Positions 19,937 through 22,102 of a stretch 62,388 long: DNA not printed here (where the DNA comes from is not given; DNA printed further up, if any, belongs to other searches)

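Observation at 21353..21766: S8 protease propeptide interrupted by 20 tandem Tyr-Ala-Leu modules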

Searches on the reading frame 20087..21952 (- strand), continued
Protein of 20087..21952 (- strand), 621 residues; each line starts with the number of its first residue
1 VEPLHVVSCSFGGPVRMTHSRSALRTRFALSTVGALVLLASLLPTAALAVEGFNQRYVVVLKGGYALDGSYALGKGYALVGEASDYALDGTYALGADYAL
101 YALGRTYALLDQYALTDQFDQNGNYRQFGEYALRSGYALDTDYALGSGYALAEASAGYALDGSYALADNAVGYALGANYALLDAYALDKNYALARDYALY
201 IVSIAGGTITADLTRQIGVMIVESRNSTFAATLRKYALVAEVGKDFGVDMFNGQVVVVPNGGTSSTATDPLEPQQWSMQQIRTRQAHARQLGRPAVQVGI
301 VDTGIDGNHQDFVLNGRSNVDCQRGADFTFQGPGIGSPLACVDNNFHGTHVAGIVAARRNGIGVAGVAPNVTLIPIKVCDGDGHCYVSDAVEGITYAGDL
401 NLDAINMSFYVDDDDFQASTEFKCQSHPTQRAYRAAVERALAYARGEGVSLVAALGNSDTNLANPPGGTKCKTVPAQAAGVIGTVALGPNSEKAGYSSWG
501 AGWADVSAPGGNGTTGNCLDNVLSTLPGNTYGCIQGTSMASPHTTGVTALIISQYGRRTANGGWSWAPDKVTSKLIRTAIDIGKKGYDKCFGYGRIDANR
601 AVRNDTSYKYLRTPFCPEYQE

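Call 55: predict_structure(alignment_id=A2)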
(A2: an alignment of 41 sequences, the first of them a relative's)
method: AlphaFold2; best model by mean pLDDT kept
length: 623 residues; sequences in the alignment: 41
mean_pLDDT: 57.8   pTM: 0.67
mean pLDDT of the five models: 57.8, 56.9, 48.0, 47.1, 42.7
residues with pLDDT >= 90: 11; 70-90: 233; 50-70: 126; < 50: 253
segments of 3 or more residues with pLDDT < 50: 1-5, 27-36, 53-173, 232-272, 341-359, 408-417, 454-456, 486-498, 508-538
pLDDT, mean of each block of 10 residues (from residue 1): 55 76 58 54 72 39 23 22 22 22 23 22 20 25 26 25 25 56 80 83 86 83 76 39 36 31 42 61 78 82 65 73 70 67 45 46 71 73 78 88 64 45 68 86 89 59 66 81 56 46 63 37 36 41 78 87 79 88 71 70 84 68 57
secondary structure, 60 per line:
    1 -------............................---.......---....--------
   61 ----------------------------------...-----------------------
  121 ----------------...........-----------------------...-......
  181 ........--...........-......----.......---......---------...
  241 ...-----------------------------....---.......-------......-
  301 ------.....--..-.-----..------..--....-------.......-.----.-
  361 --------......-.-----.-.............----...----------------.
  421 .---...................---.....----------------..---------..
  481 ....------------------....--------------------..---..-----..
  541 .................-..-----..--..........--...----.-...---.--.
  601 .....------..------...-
elements in order: H8-35 E39-45 H49-52 H137-147 H175-188 E191-197 H198-201 E203-208 H213-219 E223-228 H238-243 H273-276 H280-286 E294-299 H335-338 H346-352 E369-374 H384-396 E401-403 H425-443 E447-451 E479-484 E503-506 H539-557 H570-579 E582-584 H600-605

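Call 60: find_related_loci(query=P0001, collection=genome_contigs, flank=3000)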
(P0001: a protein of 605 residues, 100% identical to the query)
Query P0001 (605 aa) in genome_contigs; peptide patterns used: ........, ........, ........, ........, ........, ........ (x = any residue, [..] = any of these).
44 stretches matched a pattern; 1 encode a relative of the query (tblastn E <= 1e-3); 1 distinct loci.
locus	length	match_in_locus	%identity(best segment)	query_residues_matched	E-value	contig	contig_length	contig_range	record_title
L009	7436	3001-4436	40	39-605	3e-61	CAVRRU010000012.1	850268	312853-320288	MAG: uncultured Gaiellaceae bacterium isolate MFD04850.bin.1.232 genome assembly, contig: contig_6834, whole genome shot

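Call 62: find_homologous_proteins(query=P0104, max_evalue=1e-30)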
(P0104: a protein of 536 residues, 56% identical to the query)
Query P0104 (536 aa): 3602 proteins with E <= 1e-30 among 8000 candidates; the best 120 are listed.
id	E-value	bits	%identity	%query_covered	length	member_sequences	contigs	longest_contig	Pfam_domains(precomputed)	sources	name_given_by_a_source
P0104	0.0e+0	1204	100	100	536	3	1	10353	PF00082.28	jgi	jgi:subtilisin family serine protease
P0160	0.0e+0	1117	93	96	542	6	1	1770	PF00082.28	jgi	jgi:subtilisin family serine protease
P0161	0.0e+0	1057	88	100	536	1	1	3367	PF00082.28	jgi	jgi:subtilisin family serine protease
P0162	0.0e+0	1044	88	100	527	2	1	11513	PF00082.28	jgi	jgi:subtilisin family serine protease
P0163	0.0e+0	1044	88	100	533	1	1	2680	PF00082.28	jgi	jgi:subtilisin family serine protease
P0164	4.4e-298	1008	85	100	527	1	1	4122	PF00082.28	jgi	jgi:subtilisin family serine protease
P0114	2.6e-295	999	85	100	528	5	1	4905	PF00082.28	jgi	jgi:subtilisin family serine protease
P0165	2.6e-294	995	85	100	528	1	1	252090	PF00082.28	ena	-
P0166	1.5e-291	986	84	100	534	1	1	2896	PF00082.28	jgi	jgi:subtilisin family serine protease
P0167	1.7e-289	979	84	100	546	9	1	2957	PF00082.28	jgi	jgi:subtilisin family serine protease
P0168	2.3e-288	976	82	100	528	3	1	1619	PF00082.28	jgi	jgi:subtilisin family serine protease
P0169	2.4e-287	972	83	100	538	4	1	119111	PF00082.28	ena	-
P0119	1.6e-284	963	82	100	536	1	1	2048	PF00082.28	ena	-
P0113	2.6e-284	962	82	100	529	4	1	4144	PF00082.28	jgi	-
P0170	8.8e-284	961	83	96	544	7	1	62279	PF00082.28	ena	-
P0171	3.4e-281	952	81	96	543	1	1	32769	PF00082.28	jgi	jgi:subtilisin family serine protease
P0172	5.2e-272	922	80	100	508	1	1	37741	PF00082.28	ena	-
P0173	2.2e-259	880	76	100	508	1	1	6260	PF00082.28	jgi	-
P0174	7.5e-257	872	76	100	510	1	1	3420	PF00082.28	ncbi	-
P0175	3.3e-244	830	74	100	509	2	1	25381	PF00082.28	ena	-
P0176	9.9e-243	825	72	100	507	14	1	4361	PF00082.28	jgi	jgi:subtilisin family serine protease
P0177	7.2e-236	802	72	100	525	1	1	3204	PF00082.28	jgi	jgi:subtilisin family serine protease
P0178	2.8e-231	787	73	96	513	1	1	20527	PF00082.28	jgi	jgi:subtilisin family serine protease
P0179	9.1e-231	786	71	100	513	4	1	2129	PF00082.28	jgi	jgi:subtilisin family serine protease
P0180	1.2e-228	779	71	100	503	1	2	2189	PF00082.28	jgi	-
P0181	1.5e-226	772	71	100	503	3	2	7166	PF00082.28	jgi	jgi:subtilisin family serine protease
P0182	2.4e-226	771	70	100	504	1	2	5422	PF00082.28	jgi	jgi:subtilisin family serine protease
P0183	1.1e-225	769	70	100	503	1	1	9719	PF00082.28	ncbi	-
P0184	1.2e-225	769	70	100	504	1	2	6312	PF00082.28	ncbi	-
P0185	1.3e-224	765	70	100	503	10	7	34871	PF00082.28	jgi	jgi:lantibiotic leader peptide-processing serine protease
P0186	1.9e-223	762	70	100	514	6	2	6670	PF00082.28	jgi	jgi:subtilisin family serine protease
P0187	4.3e-223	760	70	100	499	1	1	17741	PF00082.28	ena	-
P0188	4.1e-218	744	73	89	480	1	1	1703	PF00082.28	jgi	jgi:subtilisin family serine protease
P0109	2.5e-217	741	69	95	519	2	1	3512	PF00082.28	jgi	jgi:lantibiotic leader peptide-processing serine protease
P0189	2.7e-216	738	67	100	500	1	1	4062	PF00082.28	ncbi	-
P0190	4.7e-216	737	68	96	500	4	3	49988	PF00082.28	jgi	jgi:subtilisin family serine protease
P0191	2.1e-215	735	69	96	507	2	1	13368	PF00082.28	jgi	-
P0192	8.2e-215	733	67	95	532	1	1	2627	PF00082.28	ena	-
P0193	1.8e-214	732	67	95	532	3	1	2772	PF00082.28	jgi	jgi:subtilisin family serine protease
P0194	1.7e-212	725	66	100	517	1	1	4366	PF00082.28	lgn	-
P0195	2.1e-212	725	67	100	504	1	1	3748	PF00082.28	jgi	jgi:subtilisin family serine protease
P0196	2.5e-211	721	66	97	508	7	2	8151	PF00082.28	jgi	jgi:subtilisin family serine protease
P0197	4.9e-211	721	67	99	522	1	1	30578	PF00082.28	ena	-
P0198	1.1e-210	719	66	100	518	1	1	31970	PF00082.28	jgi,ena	-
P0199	3.6e-210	718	66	96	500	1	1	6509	PF00082.28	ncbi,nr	ncbi:MAG TPA: S8 family serine peptidase [Gaiellaceae bacterium]|nr:S8 family serine peptidase [Gaie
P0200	8.4e-209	713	65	100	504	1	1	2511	PF00082.28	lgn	-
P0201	2.2e-208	712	67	98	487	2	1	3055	PF00082.28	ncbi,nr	ncbi:MAG TPA: S8 family serine peptidase [Candidatus Tectomicrobia bacterium]|nr:S8 family serine pe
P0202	3.5e-208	711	65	100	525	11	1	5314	PF00082.28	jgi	jgi:lantibiotic leader peptide-processing serine protease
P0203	2.6e-207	708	64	99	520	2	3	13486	PF00082.28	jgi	jgi:subtilisin family serine protease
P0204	4.0e-207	708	80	74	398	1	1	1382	PF00082.28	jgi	jgi:subtilisin family serine protease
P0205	1.7e-206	706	64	100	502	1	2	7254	PF00082.28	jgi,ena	-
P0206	1.1e-205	703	64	100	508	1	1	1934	PF00082.28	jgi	-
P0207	1.6e-205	702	65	100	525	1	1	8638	PF00082.28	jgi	jgi:lantibiotic leader peptide-processing serine protease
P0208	4.0e-205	701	65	100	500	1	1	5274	PF00082.28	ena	-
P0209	9.2e-205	700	66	97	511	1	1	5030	PF00082.28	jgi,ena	jgi:subtilisin family serine protease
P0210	1.1e-204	700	63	99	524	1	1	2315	PF00082.28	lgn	-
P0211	2.3e-203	695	63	100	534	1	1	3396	PF00082.28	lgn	-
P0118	2.4e-203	695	67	96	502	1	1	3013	PF00082.28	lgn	-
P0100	9.5e-202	690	65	97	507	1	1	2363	PF00082.28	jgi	jgi:subtilisin family serine protease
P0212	1.5e-201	689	66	95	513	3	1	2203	PF00082.28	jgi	-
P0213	7.9e-201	687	64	100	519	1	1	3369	PF00082.28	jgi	jgi:subtilisin family serine protease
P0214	3.7e-199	681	63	100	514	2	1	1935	PF00082.28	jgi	jgi:subtilisin family serine protease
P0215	1.0e-198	680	64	100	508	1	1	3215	PF00082.28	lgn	-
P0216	6.4e-198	677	64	100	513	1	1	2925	PF00082.28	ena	-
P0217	5.0e-197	674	65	95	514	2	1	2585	PF00082.28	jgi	jgi:subtilisin family serine protease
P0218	6.9e-197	674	63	100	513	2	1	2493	PF00082.28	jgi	jgi:lantibiotic leader peptide-processing serine protease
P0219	7.2e-197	674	63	95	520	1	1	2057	PF00082.28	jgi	jgi:subtilisin family serine protease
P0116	4.0e-196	671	64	97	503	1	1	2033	PF00082.28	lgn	-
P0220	7.5e-196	670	64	100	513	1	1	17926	PF00082.28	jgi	jgi:subtilisin family serine protease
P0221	1.5e-195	669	62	100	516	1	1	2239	PF00082.28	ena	-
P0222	3.5e-195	668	63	96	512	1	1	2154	PF00082.28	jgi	jgi:subtilisin family serine protease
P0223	6.0e-195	667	63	96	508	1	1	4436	PF00082.28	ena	-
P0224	7.7e-195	667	60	96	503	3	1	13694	PF00082.28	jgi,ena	jgi:subtilisin family serine protease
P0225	1.6e-194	666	61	97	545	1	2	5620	PF00082.28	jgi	jgi:subtilisin family serine protease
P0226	1.7e-194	666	59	96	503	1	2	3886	PF00082.28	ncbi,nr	ncbi:MAG: S8 family serine peptidase [Actinomycetota bacterium]|nr:S8 family serine peptidase [Actin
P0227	2.0e-194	666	62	100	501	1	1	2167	PF00082.28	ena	-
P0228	3.2e-194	665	74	78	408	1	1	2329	PF00082.28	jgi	-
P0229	1.2e-193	663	63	95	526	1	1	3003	PF00082.28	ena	-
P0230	2.6e-193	662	63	98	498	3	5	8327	PF00082.28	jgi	jgi:subtilisin family serine protease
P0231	2.0e-192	659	63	100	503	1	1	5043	PF00082.28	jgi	jgi:subtilisin family serine protease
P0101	4.8e-192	658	63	100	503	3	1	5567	PF00082.28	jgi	jgi:subtilisin family serine protease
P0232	5.7e-192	658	69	82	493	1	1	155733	PF00082.28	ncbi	-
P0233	9.9e-192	657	62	99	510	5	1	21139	PF00082.28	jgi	jgi:lantibiotic leader peptide-processing serine protease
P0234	1.1e-191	657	62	96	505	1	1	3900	PF00082.28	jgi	jgi:subtilisin family serine protease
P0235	1.1e-191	657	62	99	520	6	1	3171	PF00082.28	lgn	-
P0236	7.1e-191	654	61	100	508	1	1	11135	PF00082.28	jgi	jgi:subtilisin family serine protease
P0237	9.7e-191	654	61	97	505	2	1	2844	PF00082.28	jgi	jgi:subtilisin family serine protease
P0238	1.8e-190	653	63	95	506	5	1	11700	PF00082.28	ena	-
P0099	1.9e-190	653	62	95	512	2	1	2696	PF00082.28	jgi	jgi:subtilisin family serine protease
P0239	2.1e-190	652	61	100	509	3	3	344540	PF00082.28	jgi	jgi:subtilisin family serine protease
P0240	6.4e-190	651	61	100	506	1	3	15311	PF00082.28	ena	-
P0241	6.7e-190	651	61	100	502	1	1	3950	PF00082.28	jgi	jgi:subtilisin family serine protease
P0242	7.9e-190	651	61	95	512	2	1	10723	PF00082.28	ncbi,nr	ncbi:MAG: S8 family serine peptidase [Chloroflexota bacterium]|nr:S8 family serine peptidase [Chloro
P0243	2.3e-189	649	61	99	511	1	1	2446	PF00082.28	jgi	jgi:subtilisin family serine protease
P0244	7.9e-189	647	62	96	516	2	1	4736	PF00082.28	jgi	jgi:subtilisin family serine protease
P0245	9.5e-189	647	61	100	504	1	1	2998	PF00082.28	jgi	jgi:subtilisin family serine protease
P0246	1.1e-188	647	61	100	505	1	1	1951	PF00082.28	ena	-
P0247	1.2e-188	647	61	100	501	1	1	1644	PF00082.28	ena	-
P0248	1.4e-188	646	62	95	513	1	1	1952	PF00082.28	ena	-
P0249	1.9e-188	646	61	100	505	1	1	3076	PF00082.28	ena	-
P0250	2.2e-188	646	67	82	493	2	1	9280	PF00082.28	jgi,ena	-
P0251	9.2e-188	644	62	94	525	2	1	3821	PF00082.28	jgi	jgi:subtilisin family serine protease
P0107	2.6e-187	642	65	88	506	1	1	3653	PF00082.28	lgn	-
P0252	6.0e-187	641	61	100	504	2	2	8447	PF00082.28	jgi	jgi:subtilisin family serine protease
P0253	1.0e-186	640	61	99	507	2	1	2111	PF00082.28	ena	-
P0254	1.8e-186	639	67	81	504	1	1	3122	PF00082.28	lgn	-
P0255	1.9e-186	639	58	99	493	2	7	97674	PF00082.28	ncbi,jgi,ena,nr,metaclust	ncbi:MAG TPA: S8 family serine peptidase [Anaerolineae bacterium]|nr:S8 family serine peptidase [Ana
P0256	2.7e-186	639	61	97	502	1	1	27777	PF00082.28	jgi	jgi:subtilisin family serine protease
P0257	4.0e-186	638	60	100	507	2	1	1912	PF00082.28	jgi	jgi:lantibiotic leader peptide-processing serine protease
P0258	4.1e-186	638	60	100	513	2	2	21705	PF00082.28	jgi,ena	jgi:subtilisin family serine protease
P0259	7.6e-186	637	67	81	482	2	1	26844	PF00082.28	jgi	jgi:subtilisin family serine protease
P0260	3.4e-185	635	58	99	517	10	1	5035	PF00082.28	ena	-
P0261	3.5e-185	635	66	82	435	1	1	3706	PF00082.28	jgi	jgi:subtilisin family serine protease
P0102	3.6e-185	635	60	99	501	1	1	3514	PF00082.28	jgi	jgi:subtilisin family serine protease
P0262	1.1e-184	634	58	99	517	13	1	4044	PF00082.28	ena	-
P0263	1.1e-184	634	61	96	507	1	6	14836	PF00082.28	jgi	jgi:subtilisin family serine protease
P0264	1.3e-184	633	58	99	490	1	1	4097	PF00082.28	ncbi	-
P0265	1.4e-184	633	58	99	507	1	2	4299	PF00082.28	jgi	jgi:lantibiotic leader peptide-processing serine protease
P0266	1.7e-184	633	59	96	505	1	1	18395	PF00082.28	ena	-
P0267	2.6e-184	632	95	55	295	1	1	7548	PF00082.28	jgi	jgi:subtilisin family serine protease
